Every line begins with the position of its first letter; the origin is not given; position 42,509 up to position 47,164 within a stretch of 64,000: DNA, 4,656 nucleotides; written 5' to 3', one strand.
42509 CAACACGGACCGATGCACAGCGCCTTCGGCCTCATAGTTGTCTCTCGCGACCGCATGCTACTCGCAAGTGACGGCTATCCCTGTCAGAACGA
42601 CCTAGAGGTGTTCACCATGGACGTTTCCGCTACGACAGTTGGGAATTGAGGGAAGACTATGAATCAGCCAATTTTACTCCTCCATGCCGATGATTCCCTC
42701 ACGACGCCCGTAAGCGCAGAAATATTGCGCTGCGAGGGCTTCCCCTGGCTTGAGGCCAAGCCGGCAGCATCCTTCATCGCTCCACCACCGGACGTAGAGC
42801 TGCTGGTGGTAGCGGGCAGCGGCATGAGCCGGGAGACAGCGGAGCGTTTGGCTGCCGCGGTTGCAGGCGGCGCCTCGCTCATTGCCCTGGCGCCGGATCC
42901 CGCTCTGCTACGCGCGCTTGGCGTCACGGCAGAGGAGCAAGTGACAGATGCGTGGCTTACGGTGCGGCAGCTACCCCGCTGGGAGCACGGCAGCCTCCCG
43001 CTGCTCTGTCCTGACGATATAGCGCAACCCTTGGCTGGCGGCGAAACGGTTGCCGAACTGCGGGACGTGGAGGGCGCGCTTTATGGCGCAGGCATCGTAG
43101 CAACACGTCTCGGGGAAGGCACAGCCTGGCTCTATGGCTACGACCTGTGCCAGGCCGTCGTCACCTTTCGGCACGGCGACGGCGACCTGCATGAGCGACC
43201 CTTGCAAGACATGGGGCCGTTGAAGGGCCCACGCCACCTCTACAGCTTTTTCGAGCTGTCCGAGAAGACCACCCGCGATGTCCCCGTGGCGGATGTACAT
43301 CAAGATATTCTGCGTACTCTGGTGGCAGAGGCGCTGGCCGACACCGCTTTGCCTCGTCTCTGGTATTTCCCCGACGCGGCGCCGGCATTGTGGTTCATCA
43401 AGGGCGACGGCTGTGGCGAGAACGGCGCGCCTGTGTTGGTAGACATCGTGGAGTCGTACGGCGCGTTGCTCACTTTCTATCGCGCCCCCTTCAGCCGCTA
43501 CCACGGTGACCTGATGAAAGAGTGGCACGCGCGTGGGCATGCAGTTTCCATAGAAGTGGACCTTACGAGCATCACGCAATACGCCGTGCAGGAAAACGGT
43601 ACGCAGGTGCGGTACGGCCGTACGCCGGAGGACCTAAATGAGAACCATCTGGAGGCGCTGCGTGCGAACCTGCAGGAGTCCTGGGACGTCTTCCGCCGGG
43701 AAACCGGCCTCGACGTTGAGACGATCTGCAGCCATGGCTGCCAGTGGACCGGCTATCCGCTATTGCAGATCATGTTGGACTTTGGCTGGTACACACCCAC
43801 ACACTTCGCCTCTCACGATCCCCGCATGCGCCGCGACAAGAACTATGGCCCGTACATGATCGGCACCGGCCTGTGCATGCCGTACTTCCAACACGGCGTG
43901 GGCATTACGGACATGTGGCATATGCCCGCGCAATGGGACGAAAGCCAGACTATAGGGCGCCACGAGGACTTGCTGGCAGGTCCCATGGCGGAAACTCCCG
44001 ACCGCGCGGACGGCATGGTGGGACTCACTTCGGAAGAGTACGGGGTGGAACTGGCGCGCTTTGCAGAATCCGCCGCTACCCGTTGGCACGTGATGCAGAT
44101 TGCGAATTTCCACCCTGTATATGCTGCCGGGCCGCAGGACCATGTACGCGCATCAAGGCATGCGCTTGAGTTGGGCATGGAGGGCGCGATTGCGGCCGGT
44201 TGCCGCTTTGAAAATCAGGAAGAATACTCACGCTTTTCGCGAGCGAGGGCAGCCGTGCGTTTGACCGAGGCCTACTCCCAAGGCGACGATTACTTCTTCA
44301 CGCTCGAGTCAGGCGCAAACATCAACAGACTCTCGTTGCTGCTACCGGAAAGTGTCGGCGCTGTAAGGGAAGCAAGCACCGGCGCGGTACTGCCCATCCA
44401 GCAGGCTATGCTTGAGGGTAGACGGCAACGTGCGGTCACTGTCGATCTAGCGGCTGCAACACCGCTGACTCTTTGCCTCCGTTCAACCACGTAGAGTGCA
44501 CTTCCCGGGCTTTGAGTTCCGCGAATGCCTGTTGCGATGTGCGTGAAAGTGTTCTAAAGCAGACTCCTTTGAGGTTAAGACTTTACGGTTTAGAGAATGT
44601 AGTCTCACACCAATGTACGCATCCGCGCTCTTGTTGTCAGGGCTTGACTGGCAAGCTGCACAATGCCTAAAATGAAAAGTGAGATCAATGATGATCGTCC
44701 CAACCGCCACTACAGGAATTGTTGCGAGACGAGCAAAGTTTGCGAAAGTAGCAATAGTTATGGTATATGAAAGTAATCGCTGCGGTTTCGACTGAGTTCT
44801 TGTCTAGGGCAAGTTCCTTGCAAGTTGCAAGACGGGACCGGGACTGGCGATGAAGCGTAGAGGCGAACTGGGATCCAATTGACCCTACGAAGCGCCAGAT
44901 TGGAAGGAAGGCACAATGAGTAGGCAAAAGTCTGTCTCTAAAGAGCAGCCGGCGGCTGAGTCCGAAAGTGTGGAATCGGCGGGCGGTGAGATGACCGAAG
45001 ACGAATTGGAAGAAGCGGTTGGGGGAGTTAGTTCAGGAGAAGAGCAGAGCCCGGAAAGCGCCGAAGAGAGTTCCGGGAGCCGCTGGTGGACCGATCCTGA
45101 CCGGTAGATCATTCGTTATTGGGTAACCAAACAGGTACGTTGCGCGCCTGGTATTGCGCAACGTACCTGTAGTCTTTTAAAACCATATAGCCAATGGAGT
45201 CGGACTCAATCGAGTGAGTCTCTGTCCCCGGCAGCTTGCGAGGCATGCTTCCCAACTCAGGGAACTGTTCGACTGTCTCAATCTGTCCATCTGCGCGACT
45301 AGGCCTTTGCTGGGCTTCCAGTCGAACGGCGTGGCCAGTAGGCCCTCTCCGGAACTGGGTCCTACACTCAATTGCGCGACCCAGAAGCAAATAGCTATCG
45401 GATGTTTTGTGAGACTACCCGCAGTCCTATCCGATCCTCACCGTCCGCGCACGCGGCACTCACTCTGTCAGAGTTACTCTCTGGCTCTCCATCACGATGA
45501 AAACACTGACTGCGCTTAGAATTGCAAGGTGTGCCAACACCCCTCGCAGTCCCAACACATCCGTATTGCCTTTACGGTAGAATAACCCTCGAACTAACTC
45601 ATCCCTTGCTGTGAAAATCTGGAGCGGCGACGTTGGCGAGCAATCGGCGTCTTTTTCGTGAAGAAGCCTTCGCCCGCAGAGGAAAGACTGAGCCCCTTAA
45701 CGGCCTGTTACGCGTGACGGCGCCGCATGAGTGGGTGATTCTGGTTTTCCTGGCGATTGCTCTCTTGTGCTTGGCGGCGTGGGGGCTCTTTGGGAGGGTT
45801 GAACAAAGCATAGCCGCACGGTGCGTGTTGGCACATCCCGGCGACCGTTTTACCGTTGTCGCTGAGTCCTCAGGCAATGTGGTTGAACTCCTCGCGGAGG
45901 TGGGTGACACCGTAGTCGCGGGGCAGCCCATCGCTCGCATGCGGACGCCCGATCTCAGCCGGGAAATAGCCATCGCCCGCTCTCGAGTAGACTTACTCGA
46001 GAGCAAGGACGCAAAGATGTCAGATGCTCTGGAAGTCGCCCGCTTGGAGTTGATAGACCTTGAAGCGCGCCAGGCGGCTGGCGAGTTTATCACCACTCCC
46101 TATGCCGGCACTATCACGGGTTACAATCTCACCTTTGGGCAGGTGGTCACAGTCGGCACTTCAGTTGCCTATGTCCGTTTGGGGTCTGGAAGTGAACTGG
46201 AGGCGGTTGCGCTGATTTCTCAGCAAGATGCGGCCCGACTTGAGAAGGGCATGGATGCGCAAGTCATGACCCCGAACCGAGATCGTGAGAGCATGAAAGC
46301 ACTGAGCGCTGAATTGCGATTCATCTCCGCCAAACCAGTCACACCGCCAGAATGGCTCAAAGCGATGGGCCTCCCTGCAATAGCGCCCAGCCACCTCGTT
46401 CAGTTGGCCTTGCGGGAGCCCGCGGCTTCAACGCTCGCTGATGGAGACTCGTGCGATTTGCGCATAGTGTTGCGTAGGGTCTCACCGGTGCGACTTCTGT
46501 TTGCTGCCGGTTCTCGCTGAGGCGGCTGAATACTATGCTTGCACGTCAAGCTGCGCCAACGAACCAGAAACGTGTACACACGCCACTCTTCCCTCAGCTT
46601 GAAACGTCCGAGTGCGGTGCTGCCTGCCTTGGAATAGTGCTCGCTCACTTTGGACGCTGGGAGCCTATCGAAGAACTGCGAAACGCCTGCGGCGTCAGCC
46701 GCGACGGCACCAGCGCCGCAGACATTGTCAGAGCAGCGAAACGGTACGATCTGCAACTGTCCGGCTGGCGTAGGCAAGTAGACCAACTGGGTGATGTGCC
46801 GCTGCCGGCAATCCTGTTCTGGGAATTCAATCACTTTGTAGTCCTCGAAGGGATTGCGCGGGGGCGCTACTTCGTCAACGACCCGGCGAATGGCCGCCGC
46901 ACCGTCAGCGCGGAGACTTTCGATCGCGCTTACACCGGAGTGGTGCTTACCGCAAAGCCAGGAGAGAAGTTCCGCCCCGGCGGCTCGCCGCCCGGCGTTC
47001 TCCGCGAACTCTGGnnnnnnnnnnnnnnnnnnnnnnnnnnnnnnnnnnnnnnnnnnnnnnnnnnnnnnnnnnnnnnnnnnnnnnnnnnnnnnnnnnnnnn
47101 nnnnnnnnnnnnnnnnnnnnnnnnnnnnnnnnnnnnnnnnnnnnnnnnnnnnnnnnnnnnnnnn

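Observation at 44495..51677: Double-glycine leader peptide gene with a dedicated HlyD + C39-ABC + cNMP-domain-ABC export module and no recognisable modification enzyme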

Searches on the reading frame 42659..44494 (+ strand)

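Call 11: search_protein_families(library=pfam, proteins=[window:42659-44494:+], max_evalue=0.001)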
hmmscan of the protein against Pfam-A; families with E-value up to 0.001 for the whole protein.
window:42659-44494:+ (611 aa): 1 family
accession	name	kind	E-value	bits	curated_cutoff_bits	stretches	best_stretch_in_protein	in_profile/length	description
PF14258.12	DUF4350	-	8.9e-05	23.3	30.4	1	38-93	32-85/181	Domain of unknown function (DUF4350)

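Call 54: search_protein_families(library=pfam, proteins=[window:42659-44494:+], max_evalue=0.1)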
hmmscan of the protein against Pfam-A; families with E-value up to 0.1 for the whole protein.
window:42659-44494:+ (611 aa): 1 family
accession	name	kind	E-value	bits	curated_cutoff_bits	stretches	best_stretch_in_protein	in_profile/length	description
PF14258.12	DUF4350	-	8.9e-05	23.3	30.4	1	38-93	32-85/181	Domain of unknown function (DUF4350)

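Call 55: search_protein_families(library=ncbifam, proteins=[window:42659-44494:+], max_evalue=0.01)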
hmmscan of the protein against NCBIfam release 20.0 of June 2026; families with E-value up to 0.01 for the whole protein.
window:42659-44494:+ (611 aa): 0 families

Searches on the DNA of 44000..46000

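Call 15: search_rna_families(source=window, start=44000, end=46000, threshold=evalue, max_evalue=1)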
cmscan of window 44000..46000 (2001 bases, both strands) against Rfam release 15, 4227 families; matches with E-value up to 1: 1.
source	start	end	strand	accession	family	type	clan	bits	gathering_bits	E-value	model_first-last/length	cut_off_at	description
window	45040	45165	+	RF00195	RsmY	Gene; sRNA;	CL00106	20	57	0.038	1-121/121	no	RsmY RNA family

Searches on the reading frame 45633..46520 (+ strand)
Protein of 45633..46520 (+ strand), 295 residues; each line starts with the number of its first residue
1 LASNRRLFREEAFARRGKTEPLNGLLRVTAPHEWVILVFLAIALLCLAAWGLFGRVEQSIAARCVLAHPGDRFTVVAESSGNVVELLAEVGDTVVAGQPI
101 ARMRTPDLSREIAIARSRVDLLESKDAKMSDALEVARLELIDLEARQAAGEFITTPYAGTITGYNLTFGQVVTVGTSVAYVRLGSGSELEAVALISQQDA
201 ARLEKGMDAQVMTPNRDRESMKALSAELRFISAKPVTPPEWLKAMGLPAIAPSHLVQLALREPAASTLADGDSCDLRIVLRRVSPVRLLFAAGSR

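Call 7: search_protein_families(library=ncbifam, proteins=[window:45633-46520:+], max_evalue=0.01)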
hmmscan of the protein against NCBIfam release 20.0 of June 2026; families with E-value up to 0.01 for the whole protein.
window:45633-46520:+ (295 aa): 12 families
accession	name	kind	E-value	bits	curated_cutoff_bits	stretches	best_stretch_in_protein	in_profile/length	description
TIGR03794.1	NHLM_micro_HlyD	equivalog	2.7e-25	89.1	156.2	2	20-129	6-115/421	NHLP bacteriocin system secretion protein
TIGR01730.1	RND_mfp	subfamily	4e-14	52.3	94.9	2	115-233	100-212/322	efflux RND transporter periplasmic adaptor subunit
TIGR01843.1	type_I_hlyD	subfamily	1.7e-13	50.3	208.65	2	31-131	2-102/422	HlyD family type I secretion periplasmic adaptor subunit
TIGR02971.1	heterocyst_DevB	subfamily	2.2e-05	24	129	1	75-137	16-85/327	ABC exporter membrane fusion protein, DevB family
TIGR00999.1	8a0102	subfamily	0.00012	21.4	319.3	1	112-218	58-158/271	CzcB/NccB family metal efflux transporter periplasmic adaptor subunit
NF004309.0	PRK05704.1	equivalog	0.00016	21.2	449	0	74-114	47-87/408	2-oxoglutarate dehydrogenase complex dihydrolipoyllysine-residue succinyltransferase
TIGR01348.1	PDHac_trf_long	equivalog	0.00026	19.7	552.1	0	79-113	12-46/587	dihydrolipoyllysine-residue acetyltransferase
NF008814.0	PRK11854.1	equivalog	0.0013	17.2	722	0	81-112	15-46/637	pyruvate dehydrogenase complex dihydrolipoyllysine-residue acetyltransferase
NF004547.1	PRK05889.1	equivalog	0.003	17.7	75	0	75-102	42-69/71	biotin/lipoyl-binding carrier protein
NF005117.0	PRK06549.1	equivalog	0.0032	18.1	159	0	70-112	59-101/130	acetyl-CoA carboxylase biotin carboxyl carrier protein subunit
TIGR00998.1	8a0101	subfamily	0.0035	16.3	390.8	0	37-118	9-88/334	EmrA/EmrK family multidrug efflux transporter periplasmic adaptor subunit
NF011457.0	PRK14875.1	equivalog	0.0038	16.3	307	0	139-219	36-115/372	acetoin dehydrogenase dihydrolipoyllysine-residue acetyltransferase subunit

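Call 8: search_protein_families(library=pfam, proteins=[window:45633-46520:+], max_evalue=0.01)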
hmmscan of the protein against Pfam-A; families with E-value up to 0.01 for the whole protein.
window:45633-46520:+ (295 aa): 3 families
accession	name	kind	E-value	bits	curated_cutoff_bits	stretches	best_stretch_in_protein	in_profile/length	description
PF13437.12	HlyD_3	-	3.1e-11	44.4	22.2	1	153-235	2-80/106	HlyD family secretion protein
PF16576.10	HlyD_D23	-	1.2e-06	28.5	30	1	74-222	21-178/214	Barrel-sandwich domain of CusB or HlyD membrane-fusion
PF00364.28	Biotin_lipoyl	-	1.5e-05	25.2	22.1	1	74-103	44-73/73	Biotin-requiring enzyme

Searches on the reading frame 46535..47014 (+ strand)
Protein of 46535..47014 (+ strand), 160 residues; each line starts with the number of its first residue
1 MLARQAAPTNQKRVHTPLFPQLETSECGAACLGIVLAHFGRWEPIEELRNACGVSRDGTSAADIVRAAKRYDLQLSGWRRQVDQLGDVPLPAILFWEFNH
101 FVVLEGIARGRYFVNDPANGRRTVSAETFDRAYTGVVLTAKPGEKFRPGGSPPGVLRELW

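Call 57: search_solved_structures(query=window:46535-47014:+, max_evalue=0.001, show_alignments=3)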
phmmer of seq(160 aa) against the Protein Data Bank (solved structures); distinct sequences matched with E-value up to 0.001: 12.
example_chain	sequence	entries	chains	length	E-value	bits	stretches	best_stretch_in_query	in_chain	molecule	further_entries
6mpz_A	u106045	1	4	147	1.3e-37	132.7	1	3-146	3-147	Double Glycine Motif Protease domain from AMS/PCAT Transporter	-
4ry2_A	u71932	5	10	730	2.5e-12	50.4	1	21-150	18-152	ABC-type bacteriocin transporter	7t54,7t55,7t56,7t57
4s0f_A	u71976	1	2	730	2.5e-12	50.4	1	21-150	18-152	ABC-type bacteriocin transporter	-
8vp3_A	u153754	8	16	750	2.6e-12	50.3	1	21-150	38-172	ABC-type bacteriocin transporter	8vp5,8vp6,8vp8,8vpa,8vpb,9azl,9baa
7n87_A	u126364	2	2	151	4e-12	49.7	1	21-149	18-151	ABC-type bacteriocin transporter | Peptidase C39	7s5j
6v9z_A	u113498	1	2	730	4.4e-11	46.3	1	21-150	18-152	ABC-type bacteriocin transporter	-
3k8u_A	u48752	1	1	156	6.3e-11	45.8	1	13-148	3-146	Putative ABC transporter, ATP-binding protein ComA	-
5xe8_A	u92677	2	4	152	5.1e-10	42.9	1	18-148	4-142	Putative ABC transporter, ATP-binding protein ComA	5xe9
8vp9_A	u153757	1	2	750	1.6e-09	41.3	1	21-150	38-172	ABC-type bacteriocin transporter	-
8hf4_A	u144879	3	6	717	1e-07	35.4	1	19-149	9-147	Transport/processing ATP-binding protein ComA | Competence factor transporting ATP-binding protein/permease ComA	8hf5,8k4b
8hf7_A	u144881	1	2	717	1e-07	35.4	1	19-149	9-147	Competence factor transporting ATP-binding protein/permease ComA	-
8hf6_A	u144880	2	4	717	1e-07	35.4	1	19-149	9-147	Competence factor transporting ATP-binding protein/permease ComA | Transport/processing ATP-binding protein ComA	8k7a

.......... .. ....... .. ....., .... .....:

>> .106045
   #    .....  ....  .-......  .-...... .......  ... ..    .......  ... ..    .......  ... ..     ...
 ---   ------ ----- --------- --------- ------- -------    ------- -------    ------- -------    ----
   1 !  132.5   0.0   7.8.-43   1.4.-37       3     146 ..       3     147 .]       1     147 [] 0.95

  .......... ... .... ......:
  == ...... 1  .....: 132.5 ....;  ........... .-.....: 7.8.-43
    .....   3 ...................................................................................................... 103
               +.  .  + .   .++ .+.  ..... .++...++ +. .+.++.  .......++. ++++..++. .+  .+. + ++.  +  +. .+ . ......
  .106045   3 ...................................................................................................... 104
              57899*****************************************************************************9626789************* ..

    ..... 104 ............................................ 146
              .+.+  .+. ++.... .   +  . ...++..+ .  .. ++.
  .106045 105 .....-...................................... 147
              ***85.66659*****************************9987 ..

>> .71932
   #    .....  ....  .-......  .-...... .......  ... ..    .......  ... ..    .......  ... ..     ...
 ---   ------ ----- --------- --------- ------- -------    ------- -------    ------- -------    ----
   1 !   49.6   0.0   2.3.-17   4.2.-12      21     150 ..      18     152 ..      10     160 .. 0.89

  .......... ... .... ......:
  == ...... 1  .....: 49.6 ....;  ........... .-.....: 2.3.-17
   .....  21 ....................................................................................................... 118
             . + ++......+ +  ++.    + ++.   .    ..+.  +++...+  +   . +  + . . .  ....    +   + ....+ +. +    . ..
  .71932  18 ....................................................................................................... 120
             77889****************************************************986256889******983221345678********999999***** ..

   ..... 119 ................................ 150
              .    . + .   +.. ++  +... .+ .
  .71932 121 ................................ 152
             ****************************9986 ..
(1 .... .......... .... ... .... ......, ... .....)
